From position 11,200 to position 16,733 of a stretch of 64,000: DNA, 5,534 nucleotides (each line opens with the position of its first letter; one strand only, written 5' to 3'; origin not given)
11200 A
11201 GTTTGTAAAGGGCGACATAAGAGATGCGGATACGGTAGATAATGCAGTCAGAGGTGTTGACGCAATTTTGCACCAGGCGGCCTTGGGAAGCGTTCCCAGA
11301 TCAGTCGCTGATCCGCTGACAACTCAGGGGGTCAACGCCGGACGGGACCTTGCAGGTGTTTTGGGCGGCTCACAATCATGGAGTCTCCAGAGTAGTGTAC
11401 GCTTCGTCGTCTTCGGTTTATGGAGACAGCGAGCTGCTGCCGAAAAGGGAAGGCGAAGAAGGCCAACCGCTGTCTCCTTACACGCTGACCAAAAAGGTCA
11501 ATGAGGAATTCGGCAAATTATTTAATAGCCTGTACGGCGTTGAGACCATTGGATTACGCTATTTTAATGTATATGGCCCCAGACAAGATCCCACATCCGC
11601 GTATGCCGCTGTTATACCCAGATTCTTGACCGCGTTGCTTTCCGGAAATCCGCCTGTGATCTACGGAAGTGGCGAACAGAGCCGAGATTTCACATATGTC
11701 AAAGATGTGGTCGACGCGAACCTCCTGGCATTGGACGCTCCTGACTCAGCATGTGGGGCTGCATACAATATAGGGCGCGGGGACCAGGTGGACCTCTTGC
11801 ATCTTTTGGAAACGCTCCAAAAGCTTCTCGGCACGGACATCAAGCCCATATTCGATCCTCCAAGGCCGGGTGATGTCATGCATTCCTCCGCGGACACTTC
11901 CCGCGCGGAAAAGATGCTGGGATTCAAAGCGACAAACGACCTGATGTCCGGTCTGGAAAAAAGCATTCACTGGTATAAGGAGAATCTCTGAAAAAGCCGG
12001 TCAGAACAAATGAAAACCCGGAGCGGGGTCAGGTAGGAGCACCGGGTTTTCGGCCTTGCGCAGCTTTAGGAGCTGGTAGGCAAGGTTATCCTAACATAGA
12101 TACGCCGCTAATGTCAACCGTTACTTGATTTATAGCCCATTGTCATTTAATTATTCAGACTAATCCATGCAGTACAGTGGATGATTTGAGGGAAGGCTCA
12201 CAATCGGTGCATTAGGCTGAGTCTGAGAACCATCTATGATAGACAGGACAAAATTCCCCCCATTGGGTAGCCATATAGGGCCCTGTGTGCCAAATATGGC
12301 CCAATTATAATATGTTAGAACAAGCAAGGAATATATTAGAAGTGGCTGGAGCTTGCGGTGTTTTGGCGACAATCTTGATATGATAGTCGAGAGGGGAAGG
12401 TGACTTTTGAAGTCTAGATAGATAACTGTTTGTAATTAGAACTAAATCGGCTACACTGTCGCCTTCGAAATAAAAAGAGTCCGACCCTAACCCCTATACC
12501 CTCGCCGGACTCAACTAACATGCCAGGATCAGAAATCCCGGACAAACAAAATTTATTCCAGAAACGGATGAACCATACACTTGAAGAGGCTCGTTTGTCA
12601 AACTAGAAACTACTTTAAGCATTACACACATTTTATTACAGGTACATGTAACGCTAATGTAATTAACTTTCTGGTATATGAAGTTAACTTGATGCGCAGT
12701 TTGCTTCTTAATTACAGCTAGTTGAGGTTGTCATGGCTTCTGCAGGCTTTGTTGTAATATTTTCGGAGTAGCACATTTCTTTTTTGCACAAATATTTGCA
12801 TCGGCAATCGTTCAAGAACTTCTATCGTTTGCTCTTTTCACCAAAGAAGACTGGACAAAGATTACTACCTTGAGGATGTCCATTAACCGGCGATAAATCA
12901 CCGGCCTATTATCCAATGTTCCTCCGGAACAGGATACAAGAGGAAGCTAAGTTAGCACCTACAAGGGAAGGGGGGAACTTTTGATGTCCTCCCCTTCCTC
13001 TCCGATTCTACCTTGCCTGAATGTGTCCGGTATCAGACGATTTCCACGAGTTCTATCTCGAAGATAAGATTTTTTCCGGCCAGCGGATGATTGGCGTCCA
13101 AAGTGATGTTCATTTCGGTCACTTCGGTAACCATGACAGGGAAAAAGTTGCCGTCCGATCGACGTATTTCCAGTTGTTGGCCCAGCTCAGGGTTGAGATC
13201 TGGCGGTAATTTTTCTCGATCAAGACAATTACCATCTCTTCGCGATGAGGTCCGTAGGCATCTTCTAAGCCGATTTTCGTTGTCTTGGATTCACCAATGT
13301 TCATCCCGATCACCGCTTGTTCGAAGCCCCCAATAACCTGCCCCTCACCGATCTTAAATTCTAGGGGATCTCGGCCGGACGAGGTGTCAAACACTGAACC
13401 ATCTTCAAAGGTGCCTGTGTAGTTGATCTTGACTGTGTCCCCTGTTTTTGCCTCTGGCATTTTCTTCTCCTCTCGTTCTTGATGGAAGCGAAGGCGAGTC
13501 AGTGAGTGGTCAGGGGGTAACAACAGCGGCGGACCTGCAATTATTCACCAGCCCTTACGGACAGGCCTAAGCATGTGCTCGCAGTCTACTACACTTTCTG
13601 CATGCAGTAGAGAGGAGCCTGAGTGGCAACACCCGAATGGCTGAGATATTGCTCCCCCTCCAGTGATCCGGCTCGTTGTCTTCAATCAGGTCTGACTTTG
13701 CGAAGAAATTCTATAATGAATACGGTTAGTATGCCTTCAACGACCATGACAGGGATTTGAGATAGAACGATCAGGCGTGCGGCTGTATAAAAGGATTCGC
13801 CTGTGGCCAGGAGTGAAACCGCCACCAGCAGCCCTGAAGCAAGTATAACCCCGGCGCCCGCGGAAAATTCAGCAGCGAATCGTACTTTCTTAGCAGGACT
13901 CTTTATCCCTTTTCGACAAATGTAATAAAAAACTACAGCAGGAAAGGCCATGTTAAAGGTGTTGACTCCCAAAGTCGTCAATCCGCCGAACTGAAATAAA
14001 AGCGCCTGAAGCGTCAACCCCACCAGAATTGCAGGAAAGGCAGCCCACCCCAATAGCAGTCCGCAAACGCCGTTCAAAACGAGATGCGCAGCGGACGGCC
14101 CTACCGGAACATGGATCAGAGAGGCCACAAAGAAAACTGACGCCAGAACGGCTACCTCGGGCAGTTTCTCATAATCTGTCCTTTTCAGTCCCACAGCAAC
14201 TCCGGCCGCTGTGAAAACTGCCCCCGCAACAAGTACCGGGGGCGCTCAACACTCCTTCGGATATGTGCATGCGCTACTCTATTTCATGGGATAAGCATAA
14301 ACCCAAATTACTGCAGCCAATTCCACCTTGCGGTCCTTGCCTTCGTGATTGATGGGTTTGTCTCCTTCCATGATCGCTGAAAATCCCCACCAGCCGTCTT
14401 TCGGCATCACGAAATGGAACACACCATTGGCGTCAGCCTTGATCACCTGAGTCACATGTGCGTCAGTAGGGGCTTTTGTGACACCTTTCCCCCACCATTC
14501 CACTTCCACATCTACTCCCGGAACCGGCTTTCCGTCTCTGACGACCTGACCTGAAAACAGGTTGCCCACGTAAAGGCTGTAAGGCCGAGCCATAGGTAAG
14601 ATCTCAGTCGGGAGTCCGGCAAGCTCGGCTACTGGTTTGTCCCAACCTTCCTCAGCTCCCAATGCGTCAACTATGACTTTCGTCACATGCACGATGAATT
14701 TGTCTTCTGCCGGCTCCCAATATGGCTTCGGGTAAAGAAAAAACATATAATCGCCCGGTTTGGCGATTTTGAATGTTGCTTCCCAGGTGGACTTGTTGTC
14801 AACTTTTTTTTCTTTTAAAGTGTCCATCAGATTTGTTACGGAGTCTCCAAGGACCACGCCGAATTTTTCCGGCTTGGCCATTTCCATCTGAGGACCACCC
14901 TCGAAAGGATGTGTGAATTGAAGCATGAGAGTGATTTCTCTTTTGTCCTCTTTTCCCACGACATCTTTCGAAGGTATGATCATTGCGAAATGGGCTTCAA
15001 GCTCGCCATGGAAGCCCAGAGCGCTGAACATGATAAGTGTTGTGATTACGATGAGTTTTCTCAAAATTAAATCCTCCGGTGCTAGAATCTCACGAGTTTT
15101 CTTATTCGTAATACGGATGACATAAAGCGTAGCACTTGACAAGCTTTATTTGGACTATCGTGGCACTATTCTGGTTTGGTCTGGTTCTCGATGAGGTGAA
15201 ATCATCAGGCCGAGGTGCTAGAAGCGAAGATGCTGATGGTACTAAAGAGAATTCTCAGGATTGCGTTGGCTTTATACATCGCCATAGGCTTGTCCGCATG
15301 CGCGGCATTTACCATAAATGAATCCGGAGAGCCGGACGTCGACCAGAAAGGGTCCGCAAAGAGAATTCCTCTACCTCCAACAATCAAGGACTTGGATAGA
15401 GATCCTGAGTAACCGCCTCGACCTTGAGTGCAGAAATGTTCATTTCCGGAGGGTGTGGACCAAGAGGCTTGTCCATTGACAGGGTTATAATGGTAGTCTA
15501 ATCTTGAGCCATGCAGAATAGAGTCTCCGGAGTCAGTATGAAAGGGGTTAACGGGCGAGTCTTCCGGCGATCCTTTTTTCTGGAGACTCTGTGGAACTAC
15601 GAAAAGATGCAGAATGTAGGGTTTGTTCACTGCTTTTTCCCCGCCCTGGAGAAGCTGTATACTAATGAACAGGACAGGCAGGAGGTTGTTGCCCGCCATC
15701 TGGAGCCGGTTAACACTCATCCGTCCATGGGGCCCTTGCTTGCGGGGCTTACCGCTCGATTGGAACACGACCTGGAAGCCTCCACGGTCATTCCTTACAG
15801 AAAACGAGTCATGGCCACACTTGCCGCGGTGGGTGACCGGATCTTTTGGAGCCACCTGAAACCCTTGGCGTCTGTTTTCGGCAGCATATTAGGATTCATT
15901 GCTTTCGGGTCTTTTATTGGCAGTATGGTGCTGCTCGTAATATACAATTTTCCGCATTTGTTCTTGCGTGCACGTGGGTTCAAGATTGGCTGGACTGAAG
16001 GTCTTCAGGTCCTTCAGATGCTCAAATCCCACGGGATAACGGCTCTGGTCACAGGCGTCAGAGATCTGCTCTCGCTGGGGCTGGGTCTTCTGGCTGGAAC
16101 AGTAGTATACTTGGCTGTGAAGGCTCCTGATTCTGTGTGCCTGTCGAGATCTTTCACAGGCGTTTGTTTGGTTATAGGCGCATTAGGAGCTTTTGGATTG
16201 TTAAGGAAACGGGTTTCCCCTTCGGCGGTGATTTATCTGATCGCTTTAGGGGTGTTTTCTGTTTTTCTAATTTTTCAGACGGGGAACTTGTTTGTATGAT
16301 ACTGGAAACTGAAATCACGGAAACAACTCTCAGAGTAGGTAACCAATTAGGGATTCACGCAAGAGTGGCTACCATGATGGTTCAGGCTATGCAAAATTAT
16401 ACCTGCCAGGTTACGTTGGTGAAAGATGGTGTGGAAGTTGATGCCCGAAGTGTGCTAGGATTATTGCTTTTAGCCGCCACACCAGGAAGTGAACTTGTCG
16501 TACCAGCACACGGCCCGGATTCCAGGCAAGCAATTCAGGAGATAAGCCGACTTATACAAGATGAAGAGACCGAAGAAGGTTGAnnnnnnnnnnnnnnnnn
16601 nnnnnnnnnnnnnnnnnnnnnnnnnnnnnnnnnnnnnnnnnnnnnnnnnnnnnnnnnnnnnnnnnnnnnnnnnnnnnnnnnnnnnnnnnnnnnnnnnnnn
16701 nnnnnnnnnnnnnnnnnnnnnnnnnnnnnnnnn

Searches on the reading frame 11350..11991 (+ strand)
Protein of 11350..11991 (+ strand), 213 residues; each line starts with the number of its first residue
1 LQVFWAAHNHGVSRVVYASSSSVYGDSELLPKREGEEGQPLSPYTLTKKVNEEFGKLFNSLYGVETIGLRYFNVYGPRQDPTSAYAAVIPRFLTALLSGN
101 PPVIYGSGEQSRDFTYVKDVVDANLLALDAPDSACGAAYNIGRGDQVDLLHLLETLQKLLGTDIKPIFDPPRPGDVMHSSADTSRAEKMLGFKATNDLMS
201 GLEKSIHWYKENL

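Call 44: search_protein_families(library=pfam, proteins=[window:11350-11991:+], max_evalue=0.01)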
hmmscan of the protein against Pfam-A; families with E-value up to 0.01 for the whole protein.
window:11350-11991:+ (213 aa): 3 families
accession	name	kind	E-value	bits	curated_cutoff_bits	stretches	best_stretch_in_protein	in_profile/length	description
PF01370.27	Epimerase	-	4.4e-35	121.6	20.9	1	3-142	98-240/240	NAD dependent epimerase/dehydratase family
PF16363.11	GDP_Man_Dehyd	-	5.4e-27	95.6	27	1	9-203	115-330/332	GDP-mannose 4,6 dehydratase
PF01073.25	3Beta_HSD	-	6.3e-09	35.7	22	1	3-130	99-231/280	3-beta hydroxysteroid dehydrogenase/isomerase family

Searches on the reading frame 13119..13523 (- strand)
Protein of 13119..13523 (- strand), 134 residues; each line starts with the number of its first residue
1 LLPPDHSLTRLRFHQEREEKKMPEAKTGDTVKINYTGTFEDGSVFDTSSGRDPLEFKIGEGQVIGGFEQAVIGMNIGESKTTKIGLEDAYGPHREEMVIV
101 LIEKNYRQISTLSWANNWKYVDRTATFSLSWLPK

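Call 44: search_protein_families(library=pfam, proteins=[window:13119-13523:-], max_evalue=0.01)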
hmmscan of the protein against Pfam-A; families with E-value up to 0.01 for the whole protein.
window:13119-13523:- (134 aa): 1 family
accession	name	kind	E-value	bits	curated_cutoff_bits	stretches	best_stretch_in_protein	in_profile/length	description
PF00254.34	FKBP_C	-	3.2e-20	72.7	21.1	1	24-95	3-76/94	FKBP-type peptidyl-prolyl cis-trans isomerase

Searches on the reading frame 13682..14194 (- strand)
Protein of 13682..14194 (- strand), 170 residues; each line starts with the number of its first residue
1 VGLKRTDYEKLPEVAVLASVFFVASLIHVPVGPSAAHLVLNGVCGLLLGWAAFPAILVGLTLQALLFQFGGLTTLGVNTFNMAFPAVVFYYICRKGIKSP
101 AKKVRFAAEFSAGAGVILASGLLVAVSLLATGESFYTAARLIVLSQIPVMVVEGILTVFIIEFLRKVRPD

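Call 44: search_protein_families(library=pfam, proteins=[window:13682-14194:-], max_evalue=0.01)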
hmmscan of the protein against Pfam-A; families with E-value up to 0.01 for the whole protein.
window:13682-14194:- (170 aa): 1 family
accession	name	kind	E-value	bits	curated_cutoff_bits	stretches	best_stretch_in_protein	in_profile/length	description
PF01891.21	CbiM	-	1.2e-49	169.4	23.1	1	2-170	26-204/205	Cobalt uptake substrate-specific transmembrane region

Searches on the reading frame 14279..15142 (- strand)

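Call 48: search_protein_families(library=pfam, proteins=[window:14279-15142:-], max_evalue=0.01)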
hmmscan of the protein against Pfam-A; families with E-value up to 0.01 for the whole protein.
window:14279-15142:- (287 aa): 2 families
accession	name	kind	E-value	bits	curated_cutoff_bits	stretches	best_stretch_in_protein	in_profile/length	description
PF10670.15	DUF4198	-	2.1e-57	195.1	34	1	49-259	2-208/209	Domain of unknown function (DUF4198)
PF20598.4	DUF6795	-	0.0014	19.3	27.4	1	197-245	2-44/103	Domain of unknown function (DUF6795)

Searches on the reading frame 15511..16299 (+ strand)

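Call 44: search_protein_families(library=pfam, proteins=[window:15511-16299:+], max_evalue=0.01)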
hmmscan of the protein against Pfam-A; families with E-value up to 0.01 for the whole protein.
window:15511-16299:+ (262 aa): 1 family
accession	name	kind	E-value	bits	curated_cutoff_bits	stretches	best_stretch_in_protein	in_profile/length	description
PF03613.19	EIID-AGA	-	1.4e-37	129.8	25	1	16-245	9-253/265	PTS system mannose/fructose/sorbose family IID component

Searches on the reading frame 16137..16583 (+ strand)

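Call 44: search_protein_families(library=pfam, proteins=[window:16137-16583:+], max_evalue=0.01)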
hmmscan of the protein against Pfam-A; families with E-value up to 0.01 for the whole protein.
window:16137-16583:+ (148 aa): 1 family
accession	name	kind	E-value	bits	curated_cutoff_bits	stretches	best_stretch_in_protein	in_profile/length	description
PF00381.24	PTS-HPr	-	5.1e-22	78.2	23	1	62-141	2-80/81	PTS HPr component phosphorylation site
